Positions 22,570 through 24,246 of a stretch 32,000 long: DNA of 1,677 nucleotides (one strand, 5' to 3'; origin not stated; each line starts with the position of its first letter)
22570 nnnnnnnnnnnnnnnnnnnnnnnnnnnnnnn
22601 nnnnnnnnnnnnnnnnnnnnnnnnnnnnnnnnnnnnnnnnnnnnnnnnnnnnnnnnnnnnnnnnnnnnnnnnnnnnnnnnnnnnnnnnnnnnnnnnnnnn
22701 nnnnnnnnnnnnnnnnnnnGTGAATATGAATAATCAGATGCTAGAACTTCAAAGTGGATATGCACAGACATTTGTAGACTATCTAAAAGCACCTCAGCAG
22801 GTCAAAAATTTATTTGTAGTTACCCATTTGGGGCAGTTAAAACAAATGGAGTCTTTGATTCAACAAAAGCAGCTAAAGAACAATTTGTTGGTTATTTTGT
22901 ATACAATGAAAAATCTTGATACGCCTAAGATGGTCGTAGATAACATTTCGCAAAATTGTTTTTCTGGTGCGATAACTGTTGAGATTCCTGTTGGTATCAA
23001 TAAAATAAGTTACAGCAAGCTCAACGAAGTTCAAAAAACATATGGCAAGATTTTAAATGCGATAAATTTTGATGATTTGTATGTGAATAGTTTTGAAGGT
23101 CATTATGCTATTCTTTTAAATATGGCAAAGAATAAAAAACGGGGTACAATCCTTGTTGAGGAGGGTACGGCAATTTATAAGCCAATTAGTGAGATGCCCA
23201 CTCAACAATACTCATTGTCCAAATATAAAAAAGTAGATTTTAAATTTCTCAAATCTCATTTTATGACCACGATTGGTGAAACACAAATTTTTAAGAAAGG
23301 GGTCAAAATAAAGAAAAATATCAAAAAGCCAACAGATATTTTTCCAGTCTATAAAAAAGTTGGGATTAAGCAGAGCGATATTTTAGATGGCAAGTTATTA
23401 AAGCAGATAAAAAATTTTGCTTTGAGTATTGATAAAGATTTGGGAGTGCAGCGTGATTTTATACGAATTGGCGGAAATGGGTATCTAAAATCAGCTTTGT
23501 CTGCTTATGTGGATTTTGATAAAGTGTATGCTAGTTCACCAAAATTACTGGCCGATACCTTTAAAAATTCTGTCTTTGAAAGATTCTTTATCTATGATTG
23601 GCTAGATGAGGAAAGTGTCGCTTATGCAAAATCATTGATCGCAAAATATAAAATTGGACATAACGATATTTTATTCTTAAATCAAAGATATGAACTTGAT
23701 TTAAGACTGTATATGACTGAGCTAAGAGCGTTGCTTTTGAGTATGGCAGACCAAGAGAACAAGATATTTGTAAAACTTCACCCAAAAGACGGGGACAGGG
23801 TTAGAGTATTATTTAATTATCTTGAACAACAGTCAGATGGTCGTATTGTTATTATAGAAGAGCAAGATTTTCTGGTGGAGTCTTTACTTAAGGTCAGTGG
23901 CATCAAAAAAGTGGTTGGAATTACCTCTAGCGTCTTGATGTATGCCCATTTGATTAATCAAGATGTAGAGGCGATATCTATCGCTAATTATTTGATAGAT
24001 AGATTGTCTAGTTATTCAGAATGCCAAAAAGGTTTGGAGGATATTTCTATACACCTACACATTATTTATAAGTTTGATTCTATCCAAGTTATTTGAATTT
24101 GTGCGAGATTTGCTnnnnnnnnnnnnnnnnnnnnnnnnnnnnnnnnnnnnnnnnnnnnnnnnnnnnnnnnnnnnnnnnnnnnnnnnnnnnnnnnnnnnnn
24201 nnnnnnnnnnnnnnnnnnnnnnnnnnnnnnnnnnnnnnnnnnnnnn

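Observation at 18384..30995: AT-rich sialic-acid polysaccharide locus between kdsD/kpsF and galU with no export genes in sight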

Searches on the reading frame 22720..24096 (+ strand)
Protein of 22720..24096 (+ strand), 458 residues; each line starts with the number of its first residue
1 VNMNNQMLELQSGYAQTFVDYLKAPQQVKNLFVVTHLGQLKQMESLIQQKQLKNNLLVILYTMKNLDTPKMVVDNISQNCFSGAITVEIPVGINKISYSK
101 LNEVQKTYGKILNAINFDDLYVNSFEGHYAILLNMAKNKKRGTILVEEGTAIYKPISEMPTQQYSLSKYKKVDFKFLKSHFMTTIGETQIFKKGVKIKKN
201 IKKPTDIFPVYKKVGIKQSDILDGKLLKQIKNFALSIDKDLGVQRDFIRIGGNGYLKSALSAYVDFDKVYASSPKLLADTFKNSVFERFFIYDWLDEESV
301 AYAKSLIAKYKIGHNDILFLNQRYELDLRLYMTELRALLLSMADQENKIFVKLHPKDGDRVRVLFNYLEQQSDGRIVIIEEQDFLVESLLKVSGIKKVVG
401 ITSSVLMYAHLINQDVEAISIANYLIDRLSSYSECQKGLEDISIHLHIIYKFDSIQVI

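Call 3: search_protein_families(library=pfam, proteins=[window:22720-24096:+])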
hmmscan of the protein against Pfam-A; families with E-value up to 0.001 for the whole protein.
window:22720-24096:+ (458 aa): 1 family
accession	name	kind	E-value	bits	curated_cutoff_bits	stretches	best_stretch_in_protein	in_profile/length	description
PF07388.17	A-2_8-polyST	-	1.8e-51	176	23.3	1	30-421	1-315/316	Alpha-2,8-polysialyltransferase (POLYST)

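Call 4: search_protein_families(library=ncbifam, proteins=[window:22720-24096:+])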
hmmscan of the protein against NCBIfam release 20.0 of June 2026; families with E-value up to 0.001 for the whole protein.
window:22720-24096:+ (458 aa): 0 families

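Call 17: find_related_loci(query=window:22720-24096:+, collection=genome_contigs, flank=10000)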
Query window:22720-24096:+ (458 aa) in genome_contigs; peptide patterns used: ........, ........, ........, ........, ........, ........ (x = any residue, [..] = any of these).
117 stretches matched a pattern, but none encodes a relative of the query by tblastn (E <= 1e-3).

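Call 18: find_homologous_proteins(query=window:22720-24096:+)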
Query window:22720-24096:+ (458 aa): 52 proteins with E <= 0.001 among 6500 candidates.
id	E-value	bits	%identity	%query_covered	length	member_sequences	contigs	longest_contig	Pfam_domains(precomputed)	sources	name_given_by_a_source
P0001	2.3e-289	977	100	99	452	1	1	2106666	PF07388.18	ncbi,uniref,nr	ncbi:alpha-2,8-polysialyltransferase family protein [Moraxella nasicaprae]|uniref:Alpha-2,8-polysial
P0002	2.6e-286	967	99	100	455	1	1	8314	PF07388.18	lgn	-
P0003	1.0e-253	860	86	100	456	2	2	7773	PF07388.18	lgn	-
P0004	2.4e-102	361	44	100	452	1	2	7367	PF07388.18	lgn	-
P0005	3.6e-100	354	42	100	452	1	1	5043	PF07388.18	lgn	-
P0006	1.1e-93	333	40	99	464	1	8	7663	PF07388.18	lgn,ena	-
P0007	4.7e-93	331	43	100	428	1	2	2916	PF07388.18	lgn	-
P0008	1.0e-92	330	42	96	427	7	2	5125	PF07388.18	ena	-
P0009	1.8e-92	329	41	99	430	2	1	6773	PF07388.18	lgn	-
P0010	1.8e-92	329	41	97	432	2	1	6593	PF07388.18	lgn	-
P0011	3.5e-92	328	42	98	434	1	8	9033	PF07388.18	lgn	-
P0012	9.2e-92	326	41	98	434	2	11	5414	PF07388.18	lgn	-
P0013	1.3e-91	326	41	99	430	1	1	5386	PF07388.18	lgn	-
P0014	3.5e-91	325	46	79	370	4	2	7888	PF07388.18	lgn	-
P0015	4.6e-91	324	41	98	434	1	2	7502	PF07388.18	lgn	-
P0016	8.1e-91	323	41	97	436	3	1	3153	PF07388.18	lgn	-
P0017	1.4e-90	323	41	98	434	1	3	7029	PF07388.18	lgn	-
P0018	2.3e-90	322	41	98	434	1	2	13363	PF07388.18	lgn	-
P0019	3.3e-90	321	40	99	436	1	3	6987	PF07388.18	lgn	-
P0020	3.8e-90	321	43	93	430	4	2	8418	PF07388.18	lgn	-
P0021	4.9e-90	321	40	100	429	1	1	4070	PF07388.18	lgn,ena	-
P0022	1.3e-89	319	41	99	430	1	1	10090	PF07388.18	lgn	-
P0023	1.5e-89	319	41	99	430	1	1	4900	PF07388.18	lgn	-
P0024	2.8e-89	318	41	98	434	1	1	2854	PF07388.18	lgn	-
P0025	5.0e-89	317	41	98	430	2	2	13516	PF07388.18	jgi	-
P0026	5.6e-89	317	40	98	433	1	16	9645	PF07388.18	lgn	-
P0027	9.5e-89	317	42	99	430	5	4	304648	PF07388.18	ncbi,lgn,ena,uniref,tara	ncbi:alpha-2,8-polysialyltransferase family protein [Psychrobacter sp.]|uniref:alpha-2,8-polysialylt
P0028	9.8e-89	316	41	99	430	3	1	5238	PF07388.18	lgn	-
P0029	1.1e-88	316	40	99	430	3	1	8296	PF07388.18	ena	-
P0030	3.3e-88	315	41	93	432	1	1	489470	PF07388.18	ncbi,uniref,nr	ncbi:alpha-2,8-polysialyltransferase family protein [Psychrobacter sp. I-STPA6b]|uniref:alpha-2,8-po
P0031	7.7e-88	314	40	99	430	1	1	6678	PF07388.18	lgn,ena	-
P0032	1.8e-87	312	41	99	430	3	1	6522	PF07388.18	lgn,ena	-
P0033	2.5e-87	312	41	100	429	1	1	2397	PF07388.18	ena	-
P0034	4.0e-87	311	41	100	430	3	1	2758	PF07388.18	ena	-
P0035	5.5e-86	307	43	99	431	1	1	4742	PF07388.18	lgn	-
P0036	9.9e-86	307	40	99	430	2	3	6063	PF07388.18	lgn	-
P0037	4.8e-85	304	39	98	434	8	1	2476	PF07388.18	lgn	-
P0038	8.8e-85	303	40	99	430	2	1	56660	PF07388.18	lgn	-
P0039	5.0e-84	301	39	99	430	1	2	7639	PF07388.18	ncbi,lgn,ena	-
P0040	1.1e-83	300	41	97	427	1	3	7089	PF07388.18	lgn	-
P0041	2.8e-82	295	40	99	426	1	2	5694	PF07388.18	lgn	-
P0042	3.4e-82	295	38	99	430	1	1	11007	PF07388.18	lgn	-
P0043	7.9e-82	294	39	99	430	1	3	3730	PF07388.18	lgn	-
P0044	3.1e-80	288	38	100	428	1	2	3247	PF07388.18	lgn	-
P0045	1.2e-79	287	38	98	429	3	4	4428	PF07388.18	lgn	-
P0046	1.3e-68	250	38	94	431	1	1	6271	PF07388.18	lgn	-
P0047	1.8e-67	246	36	100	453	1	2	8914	PF07388.18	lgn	-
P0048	7.0e-67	244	35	95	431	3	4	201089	PF07388.18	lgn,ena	-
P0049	8.4e-50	188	34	44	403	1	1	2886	PF07388.18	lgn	-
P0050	3.0e-48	183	34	44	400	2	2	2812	PF07388.18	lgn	-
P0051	1.6e-47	181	39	30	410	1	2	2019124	PF07388.18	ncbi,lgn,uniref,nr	ncbi:alpha-2,8-polysialyltransferase family protein [Otariodibacter oris]|uniref:Alpha-2,8-polysialy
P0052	3.4e-41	160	42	28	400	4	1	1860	PF07388.18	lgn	-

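Call 19: find_encoding_contigs(protein=P0001, flank=10000, max_places=6)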
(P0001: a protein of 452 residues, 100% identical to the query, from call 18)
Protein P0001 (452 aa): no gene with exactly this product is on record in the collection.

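Call 20: find_encoding_contigs(protein=P0003, flank=10000, max_places=6)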
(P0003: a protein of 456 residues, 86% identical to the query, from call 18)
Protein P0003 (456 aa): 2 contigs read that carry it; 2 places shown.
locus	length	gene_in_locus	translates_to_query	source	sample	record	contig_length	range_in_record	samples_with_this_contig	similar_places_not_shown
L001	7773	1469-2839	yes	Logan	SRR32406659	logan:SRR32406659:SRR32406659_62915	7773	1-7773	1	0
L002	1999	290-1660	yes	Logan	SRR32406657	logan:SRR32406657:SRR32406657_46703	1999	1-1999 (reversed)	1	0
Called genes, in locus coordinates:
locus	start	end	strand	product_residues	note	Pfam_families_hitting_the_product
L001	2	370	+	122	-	?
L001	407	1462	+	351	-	PF20471:DUF6716 (weak)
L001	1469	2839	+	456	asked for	PF07388:A-2_8-polyST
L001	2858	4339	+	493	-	PF00535:Glycos_transf_2 (weak)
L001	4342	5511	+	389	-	PF07388:A-2_8-polyST (weak)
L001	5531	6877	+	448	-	-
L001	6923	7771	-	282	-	?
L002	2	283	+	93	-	?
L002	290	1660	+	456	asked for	PF07388:A-2_8-polyST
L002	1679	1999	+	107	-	?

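Call 21: find_encoding_contigs(protein=P0027, flank=10000, max_places=4)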
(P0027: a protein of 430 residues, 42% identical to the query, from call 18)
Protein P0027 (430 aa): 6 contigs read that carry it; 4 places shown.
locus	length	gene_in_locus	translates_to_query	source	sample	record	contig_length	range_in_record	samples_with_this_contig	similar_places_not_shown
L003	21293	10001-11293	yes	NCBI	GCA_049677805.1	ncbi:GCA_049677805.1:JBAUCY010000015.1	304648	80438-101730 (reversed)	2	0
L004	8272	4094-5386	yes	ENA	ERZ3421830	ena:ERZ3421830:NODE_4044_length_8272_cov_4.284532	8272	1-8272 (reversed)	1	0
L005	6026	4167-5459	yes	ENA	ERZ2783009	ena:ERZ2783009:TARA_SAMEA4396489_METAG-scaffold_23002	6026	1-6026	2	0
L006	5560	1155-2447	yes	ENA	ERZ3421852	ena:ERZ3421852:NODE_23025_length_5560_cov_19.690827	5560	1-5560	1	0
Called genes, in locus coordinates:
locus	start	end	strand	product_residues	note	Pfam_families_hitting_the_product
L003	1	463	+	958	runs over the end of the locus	PF16078:2-oxogl_dehyd_N, PF00676:E1_dh, PF02779:Transket_pyr, PF16870:OxoGdeHyase_C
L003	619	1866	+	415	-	PF00364:Biotin_lipoyl, PF25917:BSH_RND, PF25997:BSH_YhbJ (weak), PF02817:E3_binding, PF00198:2-oxoacid_dh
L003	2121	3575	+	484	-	PF00890:FAD_binding_2 (faint), PF01134:GIDA (faint), PF01262:AlaDh_PNT_C (faint), PF03486:HI0933_like (faint), PF07992:Pyr_redox_2, PF12831:FAD_oxidored (weak), PF00070:Pyr_redox, PF02852:Pyr_redox_dim, +1 more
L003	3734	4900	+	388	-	PF01071:GARS_A (weak), PF08442:ATP-grasp_2, PF13549:ATP-grasp_5, PF24948:Citrate_synth_N, PF00549:Ligase_CoA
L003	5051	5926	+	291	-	PF02629:CoA_binding, PF13380:CoA_binding_2 (weak), PF13607:Succ_CoA_lig, PF00549:Ligase_CoA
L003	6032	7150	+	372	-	PF02350:Epimerase_2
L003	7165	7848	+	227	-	PF02348:CTP_transf_3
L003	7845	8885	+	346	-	PF03102:NeuB, PF08666:SAF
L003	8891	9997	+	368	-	PF20471:DUF6716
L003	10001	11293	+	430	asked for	PF07388:A-2_8-polyST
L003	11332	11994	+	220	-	PF00132:Hexapep (faint), PF14602:Hexapep_2 (faint)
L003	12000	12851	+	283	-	-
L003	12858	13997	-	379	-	PF25852:DUF6242_C (faint), PF13088:BNR_2, PF13859:BNR_3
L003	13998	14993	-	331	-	PF05159:Capsule_synth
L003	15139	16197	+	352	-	PF00106:adh_short (weak), PF01073:3Beta_HSD, PF01370:Epimerase, PF02719:Polysacc_synt_2, PF04321:RmlD_sub_bind, PF05368:NmrA (weak), PF08659:KR (weak), PF16363:GDP_Man_Dehyd, +1 more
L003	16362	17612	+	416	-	PF14306:PUA_2, PF01747:ATP-sulfurylase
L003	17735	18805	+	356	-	PF00106:adh_short (faint), PF01073:3Beta_HSD, PF01370:Epimerase, PF02719:Polysacc_synt_2, PF04321:RmlD_sub_bind, PF07993:NAD_binding_4, PF16363:GDP_Man_Dehyd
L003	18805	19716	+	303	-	PF01370:Epimerase, PF04321:RmlD_sub_bind, PF16363:GDP_Man_Dehyd (weak)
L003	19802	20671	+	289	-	PF00483:NTP_transferase, PF12804:NTP_transf_3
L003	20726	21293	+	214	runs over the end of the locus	PF28160:DUF8374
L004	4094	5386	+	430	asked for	PF07388:A-2_8-polyST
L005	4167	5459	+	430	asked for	PF07388:A-2_8-polyST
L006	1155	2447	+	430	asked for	PF07388:A-2_8-polyST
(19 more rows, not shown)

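Call 22: find_encoding_contigs(protein=P0030, flank=10000, max_places=3)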
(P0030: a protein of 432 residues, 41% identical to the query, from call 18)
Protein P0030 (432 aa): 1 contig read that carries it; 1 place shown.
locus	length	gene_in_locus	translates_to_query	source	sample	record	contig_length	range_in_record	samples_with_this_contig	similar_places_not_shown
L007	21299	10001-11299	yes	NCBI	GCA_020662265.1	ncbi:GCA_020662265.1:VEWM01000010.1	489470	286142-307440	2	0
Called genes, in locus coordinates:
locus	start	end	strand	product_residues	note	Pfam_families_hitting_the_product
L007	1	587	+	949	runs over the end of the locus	PF16078:2-oxogl_dehyd_N, PF00676:E1_dh, PF02779:Transket_pyr, PF16870:OxoGdeHyase_C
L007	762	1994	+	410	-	PF00364:Biotin_lipoyl, PF25917:BSH_RND, PF25997:BSH_YhbJ (weak), PF02817:E3_binding, PF00198:2-oxoacid_dh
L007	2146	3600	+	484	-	PF00890:FAD_binding_2 (faint), PF01134:GIDA (faint), PF01262:AlaDh_PNT_C (faint), PF07992:Pyr_redox_2, PF12831:FAD_oxidored (weak), PF13738:Pyr_redox_3 (weak), PF00070:Pyr_redox, PF02852:Pyr_redox_dim, +1 more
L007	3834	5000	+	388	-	PF01071:GARS_A (weak), PF08442:ATP-grasp_2, PF13549:ATP-grasp_5 (weak), PF24948:Citrate_synth_N, PF00549:Ligase_CoA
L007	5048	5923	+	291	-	PF02629:CoA_binding, PF13380:CoA_binding_2 (faint), PF13607:Succ_CoA_lig, PF00549:Ligase_CoA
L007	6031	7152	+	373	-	PF02350:Epimerase_2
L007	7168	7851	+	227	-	PF02348:CTP_transf_3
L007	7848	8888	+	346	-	PF03102:NeuB, PF08666:SAF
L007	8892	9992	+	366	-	PF20471:DUF6716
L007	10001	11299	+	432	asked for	PF07388:A-2_8-polyST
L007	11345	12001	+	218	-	PF00132:Hexapep (faint)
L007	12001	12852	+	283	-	-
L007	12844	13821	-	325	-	PF05159:Capsule_synth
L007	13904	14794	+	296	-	PF00483:NTP_transferase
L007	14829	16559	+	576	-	PF00342:PGI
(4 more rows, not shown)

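Call 28: search_protein_families(library=pfam, max_evalue=1, proteins=[L003:12000-12851:+])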
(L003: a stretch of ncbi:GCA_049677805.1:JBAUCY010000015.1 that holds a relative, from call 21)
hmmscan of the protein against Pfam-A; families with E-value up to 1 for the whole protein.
L003:12000-12851:+ (283 aa): 2 families
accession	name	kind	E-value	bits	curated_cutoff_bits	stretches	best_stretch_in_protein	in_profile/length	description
PF23195.1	UBQLN1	-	0.029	14.5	27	0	133-163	20-50/70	Ubiquilin-1-like domain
PF03283.19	PAE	-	0.099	12.2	26.6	1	77-112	148-183/355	Pectinacetylesterase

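Call 30: search_solved_structures(query=window:22720-24096:+, max_evalue=1, show_alignments=1)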
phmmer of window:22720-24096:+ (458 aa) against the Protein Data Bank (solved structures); distinct sequences matched with E-value up to 1: 2.
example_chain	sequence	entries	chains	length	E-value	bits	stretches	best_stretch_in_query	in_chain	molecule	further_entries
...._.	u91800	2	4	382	1.5e-37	133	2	256-457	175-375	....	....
5wc6_M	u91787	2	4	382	1.5e-37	132.9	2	256-457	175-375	SiaD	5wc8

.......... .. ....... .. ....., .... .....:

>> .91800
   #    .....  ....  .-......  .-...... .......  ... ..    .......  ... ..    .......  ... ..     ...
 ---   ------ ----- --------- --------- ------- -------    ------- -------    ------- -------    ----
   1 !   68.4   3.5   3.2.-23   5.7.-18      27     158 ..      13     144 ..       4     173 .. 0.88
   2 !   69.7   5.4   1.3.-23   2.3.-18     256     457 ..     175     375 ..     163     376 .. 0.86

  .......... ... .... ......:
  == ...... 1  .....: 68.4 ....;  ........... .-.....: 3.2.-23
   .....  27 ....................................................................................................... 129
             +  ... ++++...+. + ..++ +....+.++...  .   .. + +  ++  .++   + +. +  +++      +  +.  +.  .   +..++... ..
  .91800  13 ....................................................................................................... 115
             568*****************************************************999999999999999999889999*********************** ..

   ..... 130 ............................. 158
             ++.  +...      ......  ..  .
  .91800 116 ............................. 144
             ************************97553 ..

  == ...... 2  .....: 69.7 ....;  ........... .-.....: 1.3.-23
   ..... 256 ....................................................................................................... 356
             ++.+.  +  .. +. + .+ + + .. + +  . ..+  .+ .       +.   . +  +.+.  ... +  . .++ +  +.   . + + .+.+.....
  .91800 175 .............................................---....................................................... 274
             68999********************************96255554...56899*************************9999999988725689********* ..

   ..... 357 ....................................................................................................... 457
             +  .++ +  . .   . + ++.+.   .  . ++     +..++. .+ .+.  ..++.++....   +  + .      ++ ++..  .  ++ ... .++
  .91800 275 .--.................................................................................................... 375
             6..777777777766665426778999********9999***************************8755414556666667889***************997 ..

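Call 42: find_related_loci(query=A3, collection=genome_contigs, flank=10000)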
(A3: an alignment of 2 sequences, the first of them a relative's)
Query A3 (331 aa) in genome_contigs; peptide patterns used: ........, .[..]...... (x = any residue, [..] = any of these).
114 stretches matched a pattern; 32 encode a relative of the query (tblastn E <= 1e-3); 32 distinct loci.
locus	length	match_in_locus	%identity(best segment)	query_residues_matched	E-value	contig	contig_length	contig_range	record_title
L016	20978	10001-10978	86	1-327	0e+0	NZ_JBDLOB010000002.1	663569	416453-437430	Psychrobacter proteolyticus strain EA NODE_2_length_663569_cov_184.629121, whole genome shotgun sequence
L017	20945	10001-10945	86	1-317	0e+0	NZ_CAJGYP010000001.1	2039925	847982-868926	Psychrobacter fjordensis isolate Psychrobacter fjordensis BSw21516B, whole genome shotgun sequence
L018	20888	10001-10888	90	1-296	0e+0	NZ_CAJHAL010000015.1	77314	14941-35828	Psychrobacter nivimaris isolate Psychrobacter nivimaris 88-2-7, whole genome shotgun sequence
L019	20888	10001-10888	88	1-296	6e-180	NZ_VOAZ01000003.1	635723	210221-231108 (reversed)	Psychrobacter sp. ANT_WB68 ctg00003_635723, whole genome shotgun sequence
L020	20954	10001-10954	82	1-323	7e-179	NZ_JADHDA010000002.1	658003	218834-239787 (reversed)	Psychrobacter sp. NG254 G-2-54_scaffold2, whole genome shotgun sequence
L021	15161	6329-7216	88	1-296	8e-178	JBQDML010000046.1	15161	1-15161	MAG: Psychrobacter sp. isolate AOP7_E1_surf _bin _4 AOP7_E1_surf.bin.4_46, whole genome shotgun sequence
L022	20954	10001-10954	82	1-323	2e-177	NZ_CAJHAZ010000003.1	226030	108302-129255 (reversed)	Psychrobacter sp. 1044 isolate Psychrobacter sp. 1044, whole genome shotgun sequence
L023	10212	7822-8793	81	1-328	2e-177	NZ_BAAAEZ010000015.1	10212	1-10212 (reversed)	Psychrobacter piscatorii strain JCM 15603 sequence015, whole genome shotgun sequence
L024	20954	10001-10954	81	1-323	3e-177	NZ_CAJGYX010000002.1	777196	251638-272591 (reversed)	Psychrobacter cibarius isolate Psychrobacter cibarius JG-220, whole genome shotgun sequence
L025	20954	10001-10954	81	1-323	4e-177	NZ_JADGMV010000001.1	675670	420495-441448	Psychrobacter sp. NG25 G-2-5_scaffold1, whole genome shotgun sequence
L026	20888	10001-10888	88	1-296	1e-176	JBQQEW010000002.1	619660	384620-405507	Psychrobacter sp. 1Y6 NODE_2_length_619660_cov_2162.946703, whole genome shotgun sequence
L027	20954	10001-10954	80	1-323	1e-176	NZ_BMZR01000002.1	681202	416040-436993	Psychrobacter glaciei strain KCTC 42280 sequence02, whole genome shotgun sequence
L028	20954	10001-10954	82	1-323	1e-176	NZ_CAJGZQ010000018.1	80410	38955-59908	Psychrobacter immobilis isolate Psychrobacter immobilis 1617, whole genome shotgun sequence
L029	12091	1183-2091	86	1-303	6e-177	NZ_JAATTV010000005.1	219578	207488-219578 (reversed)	Psychrobacter sp. BI730 NODE_5_length_219578_cov_310.381, whole genome shotgun sequence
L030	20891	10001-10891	87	1-297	1e-176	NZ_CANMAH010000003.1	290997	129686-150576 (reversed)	Uncultured Psychrobacter sp. isolate 4-164.fasta NODE_3, whole genome shotgun sequence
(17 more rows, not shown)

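Call 87: find_encoding_contigs(protein=P0051, flank=10000, max_places=2)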
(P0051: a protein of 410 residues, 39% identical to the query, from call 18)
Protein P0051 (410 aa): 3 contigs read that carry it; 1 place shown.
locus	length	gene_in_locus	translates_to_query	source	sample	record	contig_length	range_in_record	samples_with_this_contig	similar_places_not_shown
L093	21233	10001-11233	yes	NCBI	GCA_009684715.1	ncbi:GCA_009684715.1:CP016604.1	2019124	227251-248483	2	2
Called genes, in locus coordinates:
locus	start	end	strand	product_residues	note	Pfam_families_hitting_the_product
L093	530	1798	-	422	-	PF00805:Pentapeptide, PF13599:Pentapeptide_4 (weak)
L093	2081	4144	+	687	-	PF05159:Capsule_synth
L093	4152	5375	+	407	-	PF05159:Capsule_synth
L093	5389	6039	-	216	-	PF00005:ABC_tran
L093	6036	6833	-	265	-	PF01061:ABC2_membrane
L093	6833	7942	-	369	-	-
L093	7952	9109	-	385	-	PF02563:Poly_export, PF22461:SLBB_2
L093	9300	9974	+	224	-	PF02348:CTP_transf_3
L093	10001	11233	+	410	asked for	PF07388:A-2_8-polyST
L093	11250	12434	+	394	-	PF20471:DUF6716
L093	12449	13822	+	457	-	-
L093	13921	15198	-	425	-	PF14821:Thr_synth_N, PF00291:PALP, PF24857:THR4_C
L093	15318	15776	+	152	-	PF02142:MGS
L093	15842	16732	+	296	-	PF01571:GCV_T, PF21130:YgfZ_barrel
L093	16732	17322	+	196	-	PF01351:RNase_HII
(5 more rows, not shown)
